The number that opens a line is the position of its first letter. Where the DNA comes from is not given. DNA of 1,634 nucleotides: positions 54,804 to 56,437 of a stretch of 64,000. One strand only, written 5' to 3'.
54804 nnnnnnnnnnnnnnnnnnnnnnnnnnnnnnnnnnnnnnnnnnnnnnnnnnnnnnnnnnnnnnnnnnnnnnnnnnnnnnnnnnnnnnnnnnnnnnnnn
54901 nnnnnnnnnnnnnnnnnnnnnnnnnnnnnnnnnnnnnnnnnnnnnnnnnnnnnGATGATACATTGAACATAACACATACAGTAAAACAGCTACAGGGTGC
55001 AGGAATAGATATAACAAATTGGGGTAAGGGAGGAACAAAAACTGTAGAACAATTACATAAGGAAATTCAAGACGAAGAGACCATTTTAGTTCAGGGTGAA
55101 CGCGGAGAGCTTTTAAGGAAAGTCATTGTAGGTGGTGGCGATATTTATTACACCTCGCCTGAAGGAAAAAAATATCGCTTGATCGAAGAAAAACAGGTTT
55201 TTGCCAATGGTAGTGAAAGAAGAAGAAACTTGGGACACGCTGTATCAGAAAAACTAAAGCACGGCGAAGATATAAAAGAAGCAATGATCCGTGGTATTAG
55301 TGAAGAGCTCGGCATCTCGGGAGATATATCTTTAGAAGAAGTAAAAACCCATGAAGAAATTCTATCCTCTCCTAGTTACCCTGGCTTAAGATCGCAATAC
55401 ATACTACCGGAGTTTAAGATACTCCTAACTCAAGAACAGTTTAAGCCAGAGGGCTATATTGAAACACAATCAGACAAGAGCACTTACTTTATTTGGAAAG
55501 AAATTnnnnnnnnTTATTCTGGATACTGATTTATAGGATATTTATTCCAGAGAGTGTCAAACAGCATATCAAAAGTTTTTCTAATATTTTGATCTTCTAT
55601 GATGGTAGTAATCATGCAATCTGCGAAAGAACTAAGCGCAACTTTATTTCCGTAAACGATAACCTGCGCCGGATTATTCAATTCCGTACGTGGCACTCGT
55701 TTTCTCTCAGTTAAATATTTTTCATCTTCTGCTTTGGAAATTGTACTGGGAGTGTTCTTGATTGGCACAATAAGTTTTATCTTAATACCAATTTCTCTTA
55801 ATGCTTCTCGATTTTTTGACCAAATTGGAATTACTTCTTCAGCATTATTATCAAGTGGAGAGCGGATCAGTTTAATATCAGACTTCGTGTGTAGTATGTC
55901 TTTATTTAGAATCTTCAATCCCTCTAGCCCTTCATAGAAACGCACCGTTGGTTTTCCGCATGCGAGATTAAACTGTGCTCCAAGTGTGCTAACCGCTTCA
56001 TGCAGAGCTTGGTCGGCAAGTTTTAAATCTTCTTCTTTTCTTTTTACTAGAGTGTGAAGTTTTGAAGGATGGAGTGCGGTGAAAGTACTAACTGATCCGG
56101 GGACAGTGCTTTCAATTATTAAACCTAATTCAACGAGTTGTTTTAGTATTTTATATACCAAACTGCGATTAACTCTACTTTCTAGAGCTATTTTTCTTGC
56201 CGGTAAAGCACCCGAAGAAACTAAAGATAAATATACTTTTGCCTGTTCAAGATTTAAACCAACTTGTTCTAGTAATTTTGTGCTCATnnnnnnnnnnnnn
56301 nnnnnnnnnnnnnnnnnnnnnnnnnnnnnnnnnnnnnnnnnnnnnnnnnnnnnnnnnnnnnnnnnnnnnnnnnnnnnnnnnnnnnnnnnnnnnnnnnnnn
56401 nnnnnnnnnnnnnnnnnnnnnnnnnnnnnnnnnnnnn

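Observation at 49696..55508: Three-gene cluster of large multidomain proteins: adenylate-kinase-like P-loop plus HD phosphohydrolase, P-loop plus Nudix-like, and a 701-aa unknown (candidate novel nucleotide or nucleic-acid end-processing or defence system)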

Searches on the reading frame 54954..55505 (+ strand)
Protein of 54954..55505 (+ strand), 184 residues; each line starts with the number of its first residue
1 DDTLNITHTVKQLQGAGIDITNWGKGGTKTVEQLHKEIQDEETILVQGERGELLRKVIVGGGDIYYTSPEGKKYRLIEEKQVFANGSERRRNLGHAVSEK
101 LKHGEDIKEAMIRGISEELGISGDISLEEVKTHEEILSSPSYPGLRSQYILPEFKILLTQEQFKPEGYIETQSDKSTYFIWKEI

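Call 64: search_solved_structures(query=A5, max_evalue=10, show_alignments=3)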
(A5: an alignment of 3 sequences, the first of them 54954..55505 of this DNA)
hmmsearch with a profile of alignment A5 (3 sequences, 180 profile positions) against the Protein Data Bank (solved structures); distinct sequences matched with E-value up to 10: 5.
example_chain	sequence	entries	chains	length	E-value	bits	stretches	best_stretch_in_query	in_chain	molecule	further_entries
2pqv_A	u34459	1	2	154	0.0024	20.7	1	97-149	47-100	MutT/nudix family protein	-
2fkb_A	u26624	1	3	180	0.071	15.9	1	34-133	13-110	Putative Nudix hydrolase yfcD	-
1mut_A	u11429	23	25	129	0.66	12.8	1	97-122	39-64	NUCLEOSIDE TRIPHOSPHATE PYROPHOSPHOHYDROLASE | Mutator mutT protein | 7,8-dihydro-8-oxoguanine-triphosphatase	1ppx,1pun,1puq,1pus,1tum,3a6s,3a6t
3ees_A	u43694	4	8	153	0.68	12.7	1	97-122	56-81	Probable pyrophosphohydrolase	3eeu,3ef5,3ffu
7syc_A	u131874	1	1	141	1.8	11.3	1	97-122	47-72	7,8-dihydro-8-oxoguanine-triphosphatase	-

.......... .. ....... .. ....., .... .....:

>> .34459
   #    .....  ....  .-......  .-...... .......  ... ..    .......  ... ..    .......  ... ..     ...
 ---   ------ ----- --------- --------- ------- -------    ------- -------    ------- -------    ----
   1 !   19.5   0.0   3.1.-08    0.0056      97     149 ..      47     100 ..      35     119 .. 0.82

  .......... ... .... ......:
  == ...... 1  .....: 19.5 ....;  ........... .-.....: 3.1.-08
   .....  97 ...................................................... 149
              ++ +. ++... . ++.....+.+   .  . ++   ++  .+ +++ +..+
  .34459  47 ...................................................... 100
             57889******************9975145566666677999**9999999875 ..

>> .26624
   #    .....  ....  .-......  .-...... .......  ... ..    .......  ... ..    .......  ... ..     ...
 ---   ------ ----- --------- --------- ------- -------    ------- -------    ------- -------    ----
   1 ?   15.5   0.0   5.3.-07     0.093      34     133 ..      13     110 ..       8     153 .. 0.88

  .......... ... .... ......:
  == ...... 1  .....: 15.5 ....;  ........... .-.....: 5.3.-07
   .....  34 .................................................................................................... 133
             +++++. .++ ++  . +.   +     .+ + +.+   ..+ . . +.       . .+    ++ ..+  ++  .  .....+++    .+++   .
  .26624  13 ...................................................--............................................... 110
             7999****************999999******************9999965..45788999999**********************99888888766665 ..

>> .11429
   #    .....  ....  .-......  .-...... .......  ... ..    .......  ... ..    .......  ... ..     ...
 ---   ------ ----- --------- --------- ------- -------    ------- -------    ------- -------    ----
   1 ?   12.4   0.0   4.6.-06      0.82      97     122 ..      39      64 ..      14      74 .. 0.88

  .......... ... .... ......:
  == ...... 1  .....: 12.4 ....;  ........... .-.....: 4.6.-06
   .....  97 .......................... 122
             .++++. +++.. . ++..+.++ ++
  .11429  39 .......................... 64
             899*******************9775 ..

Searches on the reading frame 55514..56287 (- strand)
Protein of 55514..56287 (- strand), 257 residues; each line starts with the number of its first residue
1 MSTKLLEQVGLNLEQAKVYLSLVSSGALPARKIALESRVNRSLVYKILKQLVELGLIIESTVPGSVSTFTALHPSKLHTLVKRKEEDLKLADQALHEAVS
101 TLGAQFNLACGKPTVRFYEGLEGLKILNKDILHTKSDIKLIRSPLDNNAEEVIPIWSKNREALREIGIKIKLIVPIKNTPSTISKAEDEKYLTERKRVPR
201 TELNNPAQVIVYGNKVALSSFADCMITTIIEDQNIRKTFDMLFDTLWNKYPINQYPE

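Call 3: search_protein_families(library=pfam, proteins=[window:55514-56287:-], max_evalue=0.1)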
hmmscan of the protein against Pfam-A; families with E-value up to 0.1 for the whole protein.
window:55514-56287:- (257 aa): 5 families
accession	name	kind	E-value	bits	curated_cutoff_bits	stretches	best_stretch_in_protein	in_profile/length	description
PF01978.25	TrmB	-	1.1e-11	44.9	25.6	1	6-61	1-56/68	Sugar-specific transcriptional regulator TrmB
PF08221.17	HTH_9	-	0.009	16.5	23.4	1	16-57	16-57/62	RNA polymerase III subunit RPC82 helix-turn-helix domain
PF01047.28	MarR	-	0.019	15.3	24.6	1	11-57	1-47/59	MarR family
PF02082.26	Rrf2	-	0.064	13.8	30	0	18-57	13-53/132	Iron-dependent Transcriptional regulator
PF21100.3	MCM_C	-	0.097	13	27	0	35-61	28-57/64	MCM protein C-terminal winged helix-turn-helix domain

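Call 4: search_protein_families(library=ncbifam, proteins=[window:55514-56287:-], max_evalue=0.1)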
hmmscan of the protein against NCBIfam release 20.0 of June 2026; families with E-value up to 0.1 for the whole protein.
window:55514-56287:- (257 aa): 6 families
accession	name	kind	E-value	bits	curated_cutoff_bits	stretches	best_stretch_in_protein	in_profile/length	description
NF041141.1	tran_reg_TrmBL2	equivalog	4e-05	23.3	530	1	5-78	10-82/264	HTH-type transcriptional regulator TrmBL2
NF053606.1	Sta1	subfamily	0.0046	17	80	1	10-59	17-66/100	Sta1 family transcriptional regulator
NF053610.1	Sso10a_fam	subfamily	0.011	15.8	60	0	3-23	21-41/64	Sso10a family chromatin protein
NF045677.1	FeRespRegIrr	equivalog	0.033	14.3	170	1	34-86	41-93/127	Fur family transcriptional regulator Irr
NF040939.2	trans_reg_lrs14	equivalog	0.034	14.2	90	1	11-59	19-68/103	Lrs14 family HTH-type transcriptional regulator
NF045678.1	TransRegIrrA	equivalog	0.046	13.6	150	1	29-86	45-102/138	iron response transcriptional regulator IrrA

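Call 5: search_protein_families(library=padloc, proteins=[window:55514-56287:-], max_evalue=0.1)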
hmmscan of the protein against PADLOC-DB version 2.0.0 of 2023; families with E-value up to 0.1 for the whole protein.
window:55514-56287:- (257 aa): 2 families
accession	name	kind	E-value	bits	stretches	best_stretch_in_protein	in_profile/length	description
PDLC01863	CARF3--CARF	-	0.00061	17.6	1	13-61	117-166/182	-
PDLC01858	CARF3--CARF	-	0.036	12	0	6-59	137-189/204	-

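Call 74: list_cluster_members(proteins=[P0001, P0018, P0019, window:55514-56287:-, window:56576-56881:+])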
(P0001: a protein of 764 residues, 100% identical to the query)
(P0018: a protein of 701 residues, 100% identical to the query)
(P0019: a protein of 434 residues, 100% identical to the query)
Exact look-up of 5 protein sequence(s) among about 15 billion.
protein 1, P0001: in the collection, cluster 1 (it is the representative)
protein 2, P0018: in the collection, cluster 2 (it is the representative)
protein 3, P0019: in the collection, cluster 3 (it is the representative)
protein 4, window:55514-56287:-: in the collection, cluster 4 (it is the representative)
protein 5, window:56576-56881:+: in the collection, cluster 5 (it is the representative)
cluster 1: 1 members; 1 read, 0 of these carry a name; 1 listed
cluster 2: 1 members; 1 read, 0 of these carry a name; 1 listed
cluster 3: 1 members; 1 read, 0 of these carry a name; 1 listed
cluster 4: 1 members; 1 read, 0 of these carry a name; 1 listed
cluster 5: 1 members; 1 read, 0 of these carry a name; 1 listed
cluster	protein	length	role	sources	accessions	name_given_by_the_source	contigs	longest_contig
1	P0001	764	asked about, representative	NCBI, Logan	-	-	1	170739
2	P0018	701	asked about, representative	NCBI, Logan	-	-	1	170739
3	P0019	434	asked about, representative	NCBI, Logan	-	-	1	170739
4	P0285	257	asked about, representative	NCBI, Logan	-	-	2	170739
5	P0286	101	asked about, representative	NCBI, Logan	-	-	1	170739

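Call 78: search_solved_structures(query=window:55514-56287:-, max_evalue=1, show_alignments=2)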
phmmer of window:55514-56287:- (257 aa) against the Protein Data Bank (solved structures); distinct sequences matched with E-value up to 1: 4.
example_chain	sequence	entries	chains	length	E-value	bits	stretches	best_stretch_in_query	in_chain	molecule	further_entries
5bqt_A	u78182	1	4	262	0.00011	25.2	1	5-98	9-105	Putative HTH-type transcriptional regulator TrmBL2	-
5box_A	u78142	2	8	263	0.00011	25.2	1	5-98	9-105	Putative HTH-type transcriptional regulator TrmBL2 | TrmBL2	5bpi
5bpd_A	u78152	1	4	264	0.00011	25.1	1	5-97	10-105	TrmBL2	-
3f1t_A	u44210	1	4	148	0.88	12.4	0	185-246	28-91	uncharacterized protein Q9I3C8_PSEAE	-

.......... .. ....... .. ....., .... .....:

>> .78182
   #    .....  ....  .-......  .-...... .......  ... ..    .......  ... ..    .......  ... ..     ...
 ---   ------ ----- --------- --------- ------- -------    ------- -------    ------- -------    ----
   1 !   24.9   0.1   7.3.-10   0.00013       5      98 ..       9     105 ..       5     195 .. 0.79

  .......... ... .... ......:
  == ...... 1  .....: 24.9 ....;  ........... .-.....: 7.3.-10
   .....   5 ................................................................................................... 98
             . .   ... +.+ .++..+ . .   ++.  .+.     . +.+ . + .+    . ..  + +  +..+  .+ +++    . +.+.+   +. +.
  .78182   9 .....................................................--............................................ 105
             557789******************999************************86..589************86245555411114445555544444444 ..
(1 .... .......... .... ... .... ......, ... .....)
